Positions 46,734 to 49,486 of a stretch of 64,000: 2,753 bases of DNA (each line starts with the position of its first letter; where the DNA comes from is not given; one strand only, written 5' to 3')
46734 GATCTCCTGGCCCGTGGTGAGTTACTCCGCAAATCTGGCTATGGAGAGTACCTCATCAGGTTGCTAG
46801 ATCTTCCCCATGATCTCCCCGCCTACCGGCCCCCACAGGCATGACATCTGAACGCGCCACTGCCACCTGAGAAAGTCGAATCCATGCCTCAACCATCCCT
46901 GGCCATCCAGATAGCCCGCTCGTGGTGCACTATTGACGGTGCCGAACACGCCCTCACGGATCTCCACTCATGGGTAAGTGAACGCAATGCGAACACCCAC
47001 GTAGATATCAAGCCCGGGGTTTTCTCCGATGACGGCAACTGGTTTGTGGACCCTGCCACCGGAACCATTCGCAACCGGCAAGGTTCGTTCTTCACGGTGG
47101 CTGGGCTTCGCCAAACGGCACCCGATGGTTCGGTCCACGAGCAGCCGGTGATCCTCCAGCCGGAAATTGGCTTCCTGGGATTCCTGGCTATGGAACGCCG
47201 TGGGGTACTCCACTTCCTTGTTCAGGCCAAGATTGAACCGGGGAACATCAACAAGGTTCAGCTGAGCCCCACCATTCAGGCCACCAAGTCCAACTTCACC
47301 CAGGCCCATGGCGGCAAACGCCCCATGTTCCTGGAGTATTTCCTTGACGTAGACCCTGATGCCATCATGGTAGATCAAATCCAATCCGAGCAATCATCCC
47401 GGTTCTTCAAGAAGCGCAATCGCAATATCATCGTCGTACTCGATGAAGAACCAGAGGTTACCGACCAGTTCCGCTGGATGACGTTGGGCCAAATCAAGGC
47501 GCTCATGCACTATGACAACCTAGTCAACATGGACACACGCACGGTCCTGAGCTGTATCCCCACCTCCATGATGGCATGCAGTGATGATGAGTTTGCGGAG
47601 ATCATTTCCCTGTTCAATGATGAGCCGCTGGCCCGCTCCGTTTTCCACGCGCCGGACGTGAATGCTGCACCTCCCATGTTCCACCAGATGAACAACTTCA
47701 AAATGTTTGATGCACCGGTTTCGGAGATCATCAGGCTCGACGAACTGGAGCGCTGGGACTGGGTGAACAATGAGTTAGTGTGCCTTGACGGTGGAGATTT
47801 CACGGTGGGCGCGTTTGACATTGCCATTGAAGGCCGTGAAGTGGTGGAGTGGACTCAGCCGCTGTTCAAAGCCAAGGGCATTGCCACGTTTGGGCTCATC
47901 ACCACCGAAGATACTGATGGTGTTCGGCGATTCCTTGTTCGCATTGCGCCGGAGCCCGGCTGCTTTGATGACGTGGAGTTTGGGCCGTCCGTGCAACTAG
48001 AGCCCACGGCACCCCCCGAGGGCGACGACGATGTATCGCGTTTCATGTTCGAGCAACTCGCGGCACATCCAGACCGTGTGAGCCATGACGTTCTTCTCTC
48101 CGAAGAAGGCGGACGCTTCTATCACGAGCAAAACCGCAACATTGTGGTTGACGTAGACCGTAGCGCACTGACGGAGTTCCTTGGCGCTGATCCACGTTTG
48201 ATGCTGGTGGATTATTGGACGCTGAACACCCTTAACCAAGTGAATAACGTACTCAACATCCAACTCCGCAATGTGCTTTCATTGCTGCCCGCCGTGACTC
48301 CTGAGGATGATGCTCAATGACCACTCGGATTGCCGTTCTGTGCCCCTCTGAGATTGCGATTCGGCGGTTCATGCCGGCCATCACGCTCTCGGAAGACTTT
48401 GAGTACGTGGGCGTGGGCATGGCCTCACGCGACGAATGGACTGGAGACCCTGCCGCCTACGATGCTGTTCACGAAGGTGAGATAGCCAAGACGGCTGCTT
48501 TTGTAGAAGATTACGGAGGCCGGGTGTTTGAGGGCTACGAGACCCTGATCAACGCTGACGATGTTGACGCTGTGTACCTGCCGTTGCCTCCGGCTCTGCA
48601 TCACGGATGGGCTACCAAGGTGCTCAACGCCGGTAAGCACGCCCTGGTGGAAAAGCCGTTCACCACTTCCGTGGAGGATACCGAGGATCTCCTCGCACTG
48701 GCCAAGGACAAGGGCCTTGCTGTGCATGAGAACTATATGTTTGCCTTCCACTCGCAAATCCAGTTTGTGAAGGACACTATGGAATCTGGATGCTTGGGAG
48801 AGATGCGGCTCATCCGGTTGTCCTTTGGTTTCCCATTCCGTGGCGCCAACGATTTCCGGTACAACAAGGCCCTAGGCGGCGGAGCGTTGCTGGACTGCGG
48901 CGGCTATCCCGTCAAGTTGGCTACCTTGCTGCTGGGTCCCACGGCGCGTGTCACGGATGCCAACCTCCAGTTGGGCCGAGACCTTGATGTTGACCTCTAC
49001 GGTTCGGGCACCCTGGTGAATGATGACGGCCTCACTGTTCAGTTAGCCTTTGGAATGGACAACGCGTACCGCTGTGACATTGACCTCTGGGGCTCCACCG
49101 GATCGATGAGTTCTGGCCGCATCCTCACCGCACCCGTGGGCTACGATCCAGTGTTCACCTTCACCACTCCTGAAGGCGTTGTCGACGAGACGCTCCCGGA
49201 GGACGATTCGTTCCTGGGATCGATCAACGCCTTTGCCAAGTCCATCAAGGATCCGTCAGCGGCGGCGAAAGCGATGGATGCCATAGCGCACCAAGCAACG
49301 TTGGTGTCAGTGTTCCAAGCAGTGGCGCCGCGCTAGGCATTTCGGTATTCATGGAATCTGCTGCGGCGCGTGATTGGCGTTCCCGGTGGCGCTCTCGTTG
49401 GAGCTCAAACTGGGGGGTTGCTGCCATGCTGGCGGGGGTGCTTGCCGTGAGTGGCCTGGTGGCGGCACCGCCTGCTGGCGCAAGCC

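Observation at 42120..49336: Antibiotic-type 2,6-dideoxysugar pathway wired into a wall-polymer cluster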

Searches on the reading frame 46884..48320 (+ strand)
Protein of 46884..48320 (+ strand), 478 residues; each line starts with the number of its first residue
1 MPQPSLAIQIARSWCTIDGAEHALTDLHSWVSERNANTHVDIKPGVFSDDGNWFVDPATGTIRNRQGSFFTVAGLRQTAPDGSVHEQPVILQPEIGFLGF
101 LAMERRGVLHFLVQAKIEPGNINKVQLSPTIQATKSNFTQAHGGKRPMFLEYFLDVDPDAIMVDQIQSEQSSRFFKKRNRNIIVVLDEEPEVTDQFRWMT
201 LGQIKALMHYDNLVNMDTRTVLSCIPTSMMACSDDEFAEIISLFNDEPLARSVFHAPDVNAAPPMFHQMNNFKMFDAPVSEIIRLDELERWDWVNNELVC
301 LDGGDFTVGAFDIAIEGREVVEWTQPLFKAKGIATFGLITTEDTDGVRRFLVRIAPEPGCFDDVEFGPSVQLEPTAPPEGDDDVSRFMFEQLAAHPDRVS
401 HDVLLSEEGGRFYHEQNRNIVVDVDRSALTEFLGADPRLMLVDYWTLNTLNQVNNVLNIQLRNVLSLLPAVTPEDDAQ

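Call 3: search_protein_families(library=pfam, proteins=[window:46884-48320:+])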
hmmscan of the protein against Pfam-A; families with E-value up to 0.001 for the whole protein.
window:46884-48320:+ (478 aa): 1 family
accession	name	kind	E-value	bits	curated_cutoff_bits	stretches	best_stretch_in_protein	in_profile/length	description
PF03559.20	Hexose_dehydrat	-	5.4e-115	382.3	25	2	26-225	3-203/203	NDP-hexose 2,3-dehydratase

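Call 4: search_protein_families(library=ncbifam, proteins=[window:46884-48320:+])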
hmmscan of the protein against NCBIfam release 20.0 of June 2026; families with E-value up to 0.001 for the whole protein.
window:46884-48320:+ (478 aa): 0 families

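Call 9: search_solved_structures(query=window:46884-48320:+, show_alignments=1)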
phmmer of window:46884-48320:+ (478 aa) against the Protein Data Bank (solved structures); distinct sequences matched with E-value up to 0.001: 1.
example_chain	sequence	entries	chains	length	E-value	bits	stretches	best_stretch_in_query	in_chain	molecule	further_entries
4j7g_A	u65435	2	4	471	7.9e-87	295.2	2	7-229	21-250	EvaA 2,3-dehydratase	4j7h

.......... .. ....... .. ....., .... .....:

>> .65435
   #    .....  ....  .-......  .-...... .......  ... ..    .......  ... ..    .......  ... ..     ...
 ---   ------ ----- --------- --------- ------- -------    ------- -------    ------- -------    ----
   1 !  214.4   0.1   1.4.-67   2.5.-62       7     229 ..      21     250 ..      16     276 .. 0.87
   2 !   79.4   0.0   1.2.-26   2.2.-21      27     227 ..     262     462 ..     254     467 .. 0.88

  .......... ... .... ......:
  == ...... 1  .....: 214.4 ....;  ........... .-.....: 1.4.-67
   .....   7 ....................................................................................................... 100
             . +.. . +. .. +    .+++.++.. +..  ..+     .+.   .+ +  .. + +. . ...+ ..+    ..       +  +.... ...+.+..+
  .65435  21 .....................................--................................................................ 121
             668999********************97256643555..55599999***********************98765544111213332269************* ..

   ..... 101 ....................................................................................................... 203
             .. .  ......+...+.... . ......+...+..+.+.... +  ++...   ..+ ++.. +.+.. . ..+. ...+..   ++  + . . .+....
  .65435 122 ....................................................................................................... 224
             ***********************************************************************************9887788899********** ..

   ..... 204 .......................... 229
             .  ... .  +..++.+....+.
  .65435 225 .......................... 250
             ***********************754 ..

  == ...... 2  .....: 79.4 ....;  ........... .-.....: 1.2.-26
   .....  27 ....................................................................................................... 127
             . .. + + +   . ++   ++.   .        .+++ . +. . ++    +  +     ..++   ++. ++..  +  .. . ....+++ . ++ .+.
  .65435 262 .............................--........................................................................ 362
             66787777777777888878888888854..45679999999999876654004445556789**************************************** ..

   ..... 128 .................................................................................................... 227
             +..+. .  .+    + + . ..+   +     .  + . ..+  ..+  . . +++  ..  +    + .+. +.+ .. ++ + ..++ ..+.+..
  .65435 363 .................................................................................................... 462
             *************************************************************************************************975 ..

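Call 16: find_related_loci(query=window:46884-48320:+, collection=genome_contigs, flank=10000)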
Query window:46884-48320:+ (478 aa) in genome_contigs; peptide patterns used: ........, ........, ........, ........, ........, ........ (x = any residue, [..] = any of these).
311 stretches matched a pattern; 262 encode a relative of the query (tblastn E <= 1e-3); the best 80 are kept; 80 distinct loci.
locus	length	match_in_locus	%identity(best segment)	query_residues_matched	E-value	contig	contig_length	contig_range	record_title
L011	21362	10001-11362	54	13-470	3e-155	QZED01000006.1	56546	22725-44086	Bacterium c-19 strain c-19 Scaffold6_1, whole genome shotgun sequence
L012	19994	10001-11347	55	10-468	7e-154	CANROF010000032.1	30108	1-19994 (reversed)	MAG: uncultured Oscillospiraceae bacterium isolate Lapin-020__bin84 genome assembly, contig: Lapin-020__NODE_1864_length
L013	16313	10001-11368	55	8-470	2e-153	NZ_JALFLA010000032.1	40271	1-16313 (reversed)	MAG: Agathobaculum sp. isolate SUG777 k141_7616789, whole genome shotgun sequence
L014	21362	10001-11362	54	13-470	1e-153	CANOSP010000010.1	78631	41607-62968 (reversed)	MAG TPA_asm: uncultured Erysipelotrichaceae bacterium isolate SRR15604533_bin.27_metawrap_v1.3_MAG genome assembly, cont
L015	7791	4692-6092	52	3-470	2e-153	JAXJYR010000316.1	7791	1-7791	MAG: Longicatena sp. isolate DOME_MAG_8078 8078_C0705_k141_373848, whole genome shotgun sequence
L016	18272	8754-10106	56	8-468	6e-153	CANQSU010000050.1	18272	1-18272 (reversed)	MAG: uncultured Oscillospiraceae bacterium isolate Lapin-026__bin114 genome assembly, contig: Lapin-026__NODE_3581_lengt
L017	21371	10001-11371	53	5-468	3e-151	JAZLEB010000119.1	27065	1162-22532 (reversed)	MAG: Candidatus Pelethomonas sp. isolate T1900045024_TC20190017.MAGScoT_cleanbin_000019 SGB_4423_k141_2521485, whole gen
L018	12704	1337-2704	52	10-470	2e-150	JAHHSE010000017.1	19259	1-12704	MAG: Oscillospiraceae bacterium isolate MAG048 MAG048_17, whole genome shotgun sequence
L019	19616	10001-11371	52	10-470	1e-150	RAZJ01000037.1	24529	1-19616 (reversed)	Bacterium 1XD42-1 strain 1XD42-1 Scaffold37_1, whole genome shotgun sequence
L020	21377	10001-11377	54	2-470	5e-149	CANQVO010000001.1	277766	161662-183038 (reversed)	MAG: uncultured Oscillospiraceae bacterium isolate Lapin-033__bin1 genome assembly, contig: Lapin-033__NODE_4_length_277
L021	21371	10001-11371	51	8-470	4e-148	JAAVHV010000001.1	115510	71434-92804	MAG: Clostridiales bacterium isolate Mgla_MAG_34-bin_3 c_000000013942, whole genome shotgun sequence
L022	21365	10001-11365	51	9-468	1e-147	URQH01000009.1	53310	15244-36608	uncultured Clostridiales bacterium isolate UMGS1241 genome assembly, contig: NODE_871_length_53310_cov_46.234006, whole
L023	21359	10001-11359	54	8-470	1e-147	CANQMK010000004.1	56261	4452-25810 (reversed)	MAG: uncultured Oscillospiraceae bacterium isolate Lapin-015__bin13 genome assembly, contig: Lapin-015__NODE_431_length_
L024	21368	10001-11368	51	10-470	5e-147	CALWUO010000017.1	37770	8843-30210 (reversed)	MAG: uncultured Butyricicoccus sp. isolate BRZ_IR__bin45 genome assembly, contig: BRZ_IR__NODE_1167_length_37770_cov_20.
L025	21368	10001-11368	52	9-468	4e-147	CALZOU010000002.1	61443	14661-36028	MAG: uncultured Lachnospiraceae bacterium isolate SRR5240745_bin.31_metaWRAP_v1.3_MAG genome assembly, contig: ERZ945065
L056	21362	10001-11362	53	8-470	5e-142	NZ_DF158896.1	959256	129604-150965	Oscillibacter ruminantium GH1, whole genome shotgun sequence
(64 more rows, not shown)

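Call 19: search_protein_families(library=pfam, proteins=[L056:572-1303:+, L056:1368-2336:+, L056:4597-6195:+, L056:6135-7340:+, L056:7344-8162:+, L056:8126-9973:+, L056:12322-13320:+, L056:13359-13919:+, L056:13922-14848:+, L056:16021-16425:+])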
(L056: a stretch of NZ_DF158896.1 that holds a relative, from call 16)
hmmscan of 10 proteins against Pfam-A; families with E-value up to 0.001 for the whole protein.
L056:572-1303:+ (243 aa): 4 families
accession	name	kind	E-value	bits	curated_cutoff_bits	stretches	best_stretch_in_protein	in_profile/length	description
PF00005.33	ABC_tran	-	2.3e-21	77.3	25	1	45-176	1-135/137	ABC transporter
PF13555.12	AAA_29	-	8.2e-06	25.9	27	1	42-90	12-56/61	P-loop containing region of AAA domain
PF13304.12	AAA_21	-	1.7e-05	25.5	27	1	59-80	3-24/304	AAA domain, putative AbiEii toxin, Type IV TA system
PF13476.12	AAA_23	-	0.00071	20.7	27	0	40-75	5-39/201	AAA domain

L056:1368-2336:+ (322 aa): 5 families
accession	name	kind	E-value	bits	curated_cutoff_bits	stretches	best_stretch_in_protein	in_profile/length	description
PF01370.27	Epimerase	-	2.1e-36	126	20.9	1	3-243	1-240/240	NAD dependent epimerase/dehydratase family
PF16363.11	GDP_Man_Dehyd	-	2.3e-15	57.3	27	1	4-266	1-271/332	GDP-mannose 4,6 dehydratase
PF01073.25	3Beta_HSD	-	1.3e-10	41.2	22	1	4-121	1-122/280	3-beta hydroxysteroid dehydrogenase/isomerase family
PF07993.18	NAD_binding_4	-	1.6e-06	27.9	20.1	1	60-147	81-183/258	Male sterility protein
PF04321.23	RmlD_sub_bind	-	1e-05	25.2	27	1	1-268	1-239/287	RmlD substrate binding domain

L056:4597-6195:+ (532 aa): 0 families

L056:6135-7340:+ (401 aa): 1 family
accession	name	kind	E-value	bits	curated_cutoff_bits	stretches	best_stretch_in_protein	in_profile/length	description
PF01075.23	Glyco_transf_9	-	5.1e-18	65.7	22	1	217-330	95-208/247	Glycosyltransferase family 9 (heptosyltransferase)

L056:7344-8162:+ (272 aa): 4 families
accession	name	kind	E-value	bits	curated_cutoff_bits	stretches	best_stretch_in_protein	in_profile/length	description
PF00535.33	Glycos_transf_2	-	8.3e-33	114.1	23.3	1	4-162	1-165/168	Glycosyl transferase family 2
PF13641.12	Glyco_tranf_2_3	-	1e-14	55.6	27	1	3-193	3-202/230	Glycosyltransferase like family 2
PF10111.15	Glyco_tranf_2_2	-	1.1e-09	38.7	27.3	1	4-109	1-108/276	Glycosyltransferase like family 2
PF13632.12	Glyco_trans_2_3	-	9.5e-05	22.7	27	0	154-250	77-169/198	Glycosyl transferase family group 2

L056:8126-9973:+ (615 aa): 0 families

L056:12322-13320:+ (332 aa): 1 family
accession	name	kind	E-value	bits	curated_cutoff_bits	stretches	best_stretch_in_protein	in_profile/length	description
PF00535.33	Glycos_transf_2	-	1.3e-21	77.7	23.3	1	18-144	1-123/168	Glycosyl transferase family 2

L056:13359-13919:+ (186 aa): 1 family
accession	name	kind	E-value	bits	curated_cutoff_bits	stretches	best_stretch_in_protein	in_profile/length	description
PF00908.23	dTDP_sugar_isom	-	3e-57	193.4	27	1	6-174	2-166/168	dTDP-4-dehydrorhamnose 3,5-epimerase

L056:13922-14848:+ (308 aa): 5 families
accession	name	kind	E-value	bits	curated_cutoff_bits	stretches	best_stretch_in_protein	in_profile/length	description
PF01370.27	Epimerase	-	5.5e-24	85.3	20.9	1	7-233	2-239/240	NAD dependent epimerase/dehydratase family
PF16363.11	GDP_Man_Dehyd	-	6.9e-08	32.7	27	0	7-39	1-33/332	GDP-mannose 4,6 dehydratase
PF01073.25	3Beta_HSD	-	2.1e-07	30.7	22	1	7-122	1-118/280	3-beta hydroxysteroid dehydrogenase/isomerase family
PF13460.12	NAD_binding_10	-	0.00028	21.2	27.2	1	10-122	1-100/184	NAD(P)H-binding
PF00106.31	adh_short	-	0.00029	20.8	26.6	0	4-43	1-40/195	short chain dehydrogenase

L056:16021-16425:+ (134 aa): 1 family
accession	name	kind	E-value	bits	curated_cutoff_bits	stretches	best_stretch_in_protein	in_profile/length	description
PF04138.20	GtrA_DPMS_TM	-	5.5e-15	56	26.1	1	18-127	2-116/117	GtrA/DPMS, transmembrane domain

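Call 22: find_encoding_contigs(protein=window:46884-48320:+, flank=2000, max_places=6)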
Protein window:46884-48320:+ (478 aa): 1 contig read that carries it; 1 place shown.
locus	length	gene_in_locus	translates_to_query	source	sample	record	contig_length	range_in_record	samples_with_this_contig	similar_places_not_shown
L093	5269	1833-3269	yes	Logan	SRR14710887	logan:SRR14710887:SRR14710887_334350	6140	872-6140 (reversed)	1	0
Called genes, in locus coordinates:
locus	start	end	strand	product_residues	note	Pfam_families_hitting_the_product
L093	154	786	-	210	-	PF00908:dTDP_sugar_isom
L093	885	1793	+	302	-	PF00483:NTP_transferase, PF12804:NTP_transf_3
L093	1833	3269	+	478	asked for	PF03559:Hexose_dehydrat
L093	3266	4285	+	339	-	PF01408:GFO_IDH_MocA, PF22725:GFO_IDH_MocA_C3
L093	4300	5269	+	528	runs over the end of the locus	PF13895:Ig_2 (faint), PF23197:IG_AIR9 (faint), PF07510:GmrSD_C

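Call 46: find_homologous_proteins(query=window:46884-48320:+, max_evalue=1e-20)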
Query window:46884-48320:+ (478 aa): 7918 proteins with E <= 1e-20 among 8000 candidates; the best 120 are listed.
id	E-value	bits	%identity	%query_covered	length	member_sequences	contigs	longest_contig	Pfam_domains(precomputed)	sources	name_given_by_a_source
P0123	0.0e+0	1104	100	100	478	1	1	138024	PF03559.21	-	-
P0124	5.4e-161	555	56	98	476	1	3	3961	PF03559.21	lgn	-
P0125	1.7e-159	550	54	99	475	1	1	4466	PF03559.21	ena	-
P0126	2.1e-154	533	55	96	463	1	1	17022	PF03559.21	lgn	-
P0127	8.0e-153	528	54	97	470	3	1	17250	PF03559.21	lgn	-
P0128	1.7e-152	527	55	96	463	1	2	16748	PF03559.21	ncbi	-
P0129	1.8e-152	527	54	96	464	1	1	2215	PF03559.21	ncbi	-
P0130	1.1e-151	524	54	97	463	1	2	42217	PF03559.21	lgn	-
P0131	2.2e-151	523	53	97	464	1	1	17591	PF03559.21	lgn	-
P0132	2.6e-151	523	54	96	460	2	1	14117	PF03559.21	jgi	-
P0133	3.3e-151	522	53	96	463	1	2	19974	PF03559.21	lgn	-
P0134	3.5e-151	522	53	97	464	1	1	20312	PF03559.21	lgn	-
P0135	4.2e-151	522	56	96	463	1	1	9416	PF03559.21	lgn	-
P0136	5.8e-151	522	56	96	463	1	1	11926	PF03559.21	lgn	-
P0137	5.8e-151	522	56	96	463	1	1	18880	PF03559.21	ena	-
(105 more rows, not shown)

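Call 49: search_protein_families(library=pfam, alignment_id=A1, max_evalue=0.00001)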
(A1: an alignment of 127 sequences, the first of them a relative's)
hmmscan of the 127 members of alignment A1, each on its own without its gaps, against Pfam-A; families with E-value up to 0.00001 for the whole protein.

A. member 1, L012:3552-4538:- (328 aa): 0 families

B. families by the number of members that match (of 127 scanned): 93 families (the first 25 are shown)
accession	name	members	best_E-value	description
PF01370.27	Epimerase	18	1.4e-70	NAD dependent epimerase/dehydratase family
PF16363.11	GDP_Man_Dehyd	16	1.7e-97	GDP-mannose 4,6 dehydratase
PF01073.25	3Beta_HSD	12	1.5e-19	3-beta hydroxysteroid dehydrogenase/isomerase family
PF00535.33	Glycos_transf_2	10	5.9e-27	Glycosyl transferase family 2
PF04321.23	RmlD_sub_bind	10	9.4e-17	RmlD substrate binding domain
PF02719.21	Polysacc_synt_2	9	3.8e-16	Polysaccharide biosynthesis protein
PF07993.18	NAD_binding_4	9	3e-14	Male sterility protein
PF00483.29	NTP_transferase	8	7.5e-77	Nucleotidyl transferase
PF00534.26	Glycos_transf_1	8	6.6e-27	Glycosyl transferases group 1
PF12804.13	NTP_transf_3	8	6.1e-14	MobA-like NTP transferase domain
PF13692.12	Glyco_trans_1_4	7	3.9e-23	Glycosyl transferases group 1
PF00908.23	dTDP_sugar_isom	5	1.1e-68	dTDP-4-dehydrorhamnose 3,5-epimerase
PF01943.22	Polysacc_synt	5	1.2e-28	Polysaccharide biosynthesis protein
PF00106.31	adh_short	4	6.3e-50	short chain dehydrogenase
PF00155.27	Aminotran_1_2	4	9.6e-34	Aminotransferase class I and II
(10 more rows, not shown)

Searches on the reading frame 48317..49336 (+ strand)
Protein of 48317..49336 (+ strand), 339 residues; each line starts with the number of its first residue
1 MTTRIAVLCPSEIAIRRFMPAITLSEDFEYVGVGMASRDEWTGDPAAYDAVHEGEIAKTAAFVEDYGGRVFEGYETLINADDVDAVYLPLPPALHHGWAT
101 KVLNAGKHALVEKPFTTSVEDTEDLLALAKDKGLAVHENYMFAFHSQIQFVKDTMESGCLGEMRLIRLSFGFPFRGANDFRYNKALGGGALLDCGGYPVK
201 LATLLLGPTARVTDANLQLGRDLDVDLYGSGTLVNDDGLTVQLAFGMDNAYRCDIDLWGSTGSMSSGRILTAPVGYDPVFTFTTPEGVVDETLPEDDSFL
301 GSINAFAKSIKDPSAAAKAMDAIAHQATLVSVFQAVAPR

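Call 3: search_protein_families(library=pfam, proteins=[window:48317-49336:+])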
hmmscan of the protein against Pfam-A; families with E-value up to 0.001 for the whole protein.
window:48317-49336:+ (339 aa): 2 families
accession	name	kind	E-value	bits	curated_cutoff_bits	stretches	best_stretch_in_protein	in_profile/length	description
PF01408.29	GFO_IDH_MocA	-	5.3e-18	66.3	24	1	32-140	7-120/120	Oxidoreductase family, NAD-binding Rossmann fold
PF22725.1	GFO_IDH_MocA_C3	-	1e-16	61.5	27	1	149-264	2-123/124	GFO/IDH/MocA C-terminal domain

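Call 4: search_protein_families(library=ncbifam, proteins=[window:48317-49336:+])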
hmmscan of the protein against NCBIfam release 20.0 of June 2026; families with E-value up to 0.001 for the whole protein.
window:48317-49336:+ (339 aa): 9 families
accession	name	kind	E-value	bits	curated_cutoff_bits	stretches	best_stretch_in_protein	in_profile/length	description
NF007574.0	PRK10206.1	equivalog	4.5e-14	52.3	352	1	75-171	58-154/345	oxidoreductase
NF040723.1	UDP-GlcNAcDh_Arch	equivalog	1.5e-13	51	450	1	58-163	37-141/302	UDP-N-acetylglucosamine 3-dehydrogenase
NF008607.0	PRK11579.1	subfamily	4.2e-13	49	330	1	70-209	52-192/346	oxidoreductase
NF041392.1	XylDh_Gfo6_Halo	equivalog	4.7e-12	45.4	350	1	71-262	71-271/350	D-xylose 1-dehydrogenase Gfo6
TIGR04380.1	myo_inos_iolG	equivalog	1.6e-11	43.7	355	1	57-179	38-161/330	inositol 2-dehydrogenase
NF052479.1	LevoglcsnDh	equivalog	2.2e-10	39.8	650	1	69-214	60-210/386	levoglucosan dehydrogenase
NF052679.1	InsChiInosDhIolG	equivalog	3.5e-07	29.6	540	1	58-169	40-154/343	bifunctional inositol 2-dehydrogenase/D-chiro-inositol 1-dehydrogenase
NF058563.1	BT_2159_fam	equivalog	1.8e-05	23.9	650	1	69-202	49-179/350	disaccharide 3-dehydrogenase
NF058561.1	BT_2158_fam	equivalog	2e-05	23.4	750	1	77-165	89-179/487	glycoside 3-dehydrogenase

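Call 10: search_solved_structures(query=window:48317-49336:+, show_alignments=2)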
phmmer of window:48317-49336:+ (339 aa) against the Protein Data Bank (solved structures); distinct sequences matched with E-value up to 0.001: 77 (the best 60 are shown).
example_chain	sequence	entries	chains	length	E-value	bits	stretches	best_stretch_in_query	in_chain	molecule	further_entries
3rbv_A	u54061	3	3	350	9.8e-61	209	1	58-332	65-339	Sugar 3-ketoreductase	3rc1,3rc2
3rc7_A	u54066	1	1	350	3.5e-60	207.2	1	58-332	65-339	Sugar 3-ketoreductase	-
3rcb_A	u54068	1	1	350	3.5e-60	207.2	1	58-332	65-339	Sugar 3-ketoreductase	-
3rc9_A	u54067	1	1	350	6.8e-60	206.2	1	58-332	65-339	Sugar 3-ketoreductase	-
4had_A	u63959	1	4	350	2.4e-24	89.3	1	69-237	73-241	Probable oxidoreductase protein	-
5a02_A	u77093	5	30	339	3.9e-18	69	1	70-209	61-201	ALDOSE-ALDOSE OXIDOREDUCTASE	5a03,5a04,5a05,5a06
3e9m_A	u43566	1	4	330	2.6e-17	66.3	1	71-211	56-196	Oxidoreductase, Gfo/Idh/MocA family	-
3e18_A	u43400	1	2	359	4.4e-17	65.5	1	64-265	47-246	oxidoreductase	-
1ydw_A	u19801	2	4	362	2.1e-16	63.3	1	57-206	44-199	AX110P-like protein | Probable oxidoreductase At4g09670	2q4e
6jw6_A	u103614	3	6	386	3.1e-13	52.9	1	46-258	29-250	Dehydrogenase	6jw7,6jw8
6nor_A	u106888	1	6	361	3.3e-13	52.8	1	65-239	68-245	Putative NAD dependent dehydrogenase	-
7wzd_A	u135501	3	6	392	3.8e-13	52.5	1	59-211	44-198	4,5-dihydroxyphthalate dehydrogenase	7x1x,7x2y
2ho5_A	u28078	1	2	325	3.3e-12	49.5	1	50-263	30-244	Oxidoreductase, Gfo/Idh/MocA family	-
4iq0_A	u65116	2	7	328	3.4e-12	49.4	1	50-263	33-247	Oxidoreductase, Gfo/Idh/MocA family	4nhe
2glx_A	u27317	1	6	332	6e-12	48.6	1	59-337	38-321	1,5-anhydro-D-fructose reductase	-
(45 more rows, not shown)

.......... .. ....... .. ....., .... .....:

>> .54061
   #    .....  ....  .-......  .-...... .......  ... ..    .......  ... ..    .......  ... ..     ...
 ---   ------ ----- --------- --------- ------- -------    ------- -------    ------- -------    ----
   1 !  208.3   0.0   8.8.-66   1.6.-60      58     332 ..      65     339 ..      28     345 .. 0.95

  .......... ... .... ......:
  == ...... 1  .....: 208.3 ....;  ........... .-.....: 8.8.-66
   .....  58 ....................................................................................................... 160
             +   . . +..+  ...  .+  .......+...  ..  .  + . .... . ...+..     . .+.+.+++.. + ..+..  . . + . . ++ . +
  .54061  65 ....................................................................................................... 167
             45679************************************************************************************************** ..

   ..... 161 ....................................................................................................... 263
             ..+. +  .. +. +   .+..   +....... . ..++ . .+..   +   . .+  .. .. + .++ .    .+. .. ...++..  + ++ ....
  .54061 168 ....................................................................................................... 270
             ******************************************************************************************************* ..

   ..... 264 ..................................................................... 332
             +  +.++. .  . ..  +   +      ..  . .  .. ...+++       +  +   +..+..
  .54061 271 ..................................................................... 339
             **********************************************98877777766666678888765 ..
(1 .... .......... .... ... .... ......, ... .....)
